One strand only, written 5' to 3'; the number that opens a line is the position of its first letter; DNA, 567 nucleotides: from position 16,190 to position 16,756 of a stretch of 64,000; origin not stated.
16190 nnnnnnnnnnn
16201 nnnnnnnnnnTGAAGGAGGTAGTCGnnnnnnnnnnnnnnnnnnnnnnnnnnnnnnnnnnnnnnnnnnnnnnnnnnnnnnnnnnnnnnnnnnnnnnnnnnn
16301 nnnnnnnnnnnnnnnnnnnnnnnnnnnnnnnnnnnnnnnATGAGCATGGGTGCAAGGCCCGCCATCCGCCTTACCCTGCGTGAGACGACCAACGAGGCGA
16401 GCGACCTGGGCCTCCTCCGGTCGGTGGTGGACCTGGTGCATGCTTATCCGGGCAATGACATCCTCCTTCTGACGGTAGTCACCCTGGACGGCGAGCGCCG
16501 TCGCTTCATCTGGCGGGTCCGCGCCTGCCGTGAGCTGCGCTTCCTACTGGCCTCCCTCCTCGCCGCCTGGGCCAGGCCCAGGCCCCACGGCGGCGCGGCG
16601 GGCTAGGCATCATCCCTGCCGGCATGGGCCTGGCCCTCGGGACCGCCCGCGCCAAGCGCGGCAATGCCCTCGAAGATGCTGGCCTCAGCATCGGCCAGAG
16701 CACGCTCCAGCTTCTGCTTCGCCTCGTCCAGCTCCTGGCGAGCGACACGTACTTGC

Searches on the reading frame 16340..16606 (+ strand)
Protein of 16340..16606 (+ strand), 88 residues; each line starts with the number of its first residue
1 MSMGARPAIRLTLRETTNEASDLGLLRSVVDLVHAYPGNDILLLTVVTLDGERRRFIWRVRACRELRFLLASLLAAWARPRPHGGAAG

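Call 86: find_encoding_contigs(protein=window:16340-16606:+, flank=10000, max_places=4)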
Protein window:16340-16606:+ (88 aa): 1 contig read that carries it; 1 place shown.
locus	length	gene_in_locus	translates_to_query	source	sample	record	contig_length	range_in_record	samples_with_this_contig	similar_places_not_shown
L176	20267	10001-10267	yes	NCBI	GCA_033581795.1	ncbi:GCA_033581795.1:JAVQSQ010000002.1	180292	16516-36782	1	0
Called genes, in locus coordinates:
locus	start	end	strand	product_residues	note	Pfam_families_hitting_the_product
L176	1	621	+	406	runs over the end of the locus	PF00872:Transposase_mut, PF10551:MULE (weak)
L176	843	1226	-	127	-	-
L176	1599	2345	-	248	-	PF02371:Transposase_20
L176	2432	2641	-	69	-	-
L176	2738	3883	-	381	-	PF14659:Phage_int_SAM_3 (weak), PF22022:Phage_int_M (weak), PF00589:Phage_integrase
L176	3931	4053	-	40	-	-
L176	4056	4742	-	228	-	-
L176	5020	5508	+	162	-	PF13384:HTH_23 (faint), PF13518:HTH_28 (faint), PF13542:HTH_Tnp_ISL3 (faint), PF13551:HTH_29 (faint), PF13560:HTH_31 (faint), PF12728:HTH_17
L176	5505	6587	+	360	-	-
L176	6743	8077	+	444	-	PF13481:AAA_25, PF13401:AAA_22 (weak)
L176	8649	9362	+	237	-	-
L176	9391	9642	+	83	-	-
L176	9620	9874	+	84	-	-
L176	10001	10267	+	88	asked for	-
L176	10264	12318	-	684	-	PF02384:N6_Mtase, PF01170:UPF0020 (weak), PF07669:Eco57I (weak)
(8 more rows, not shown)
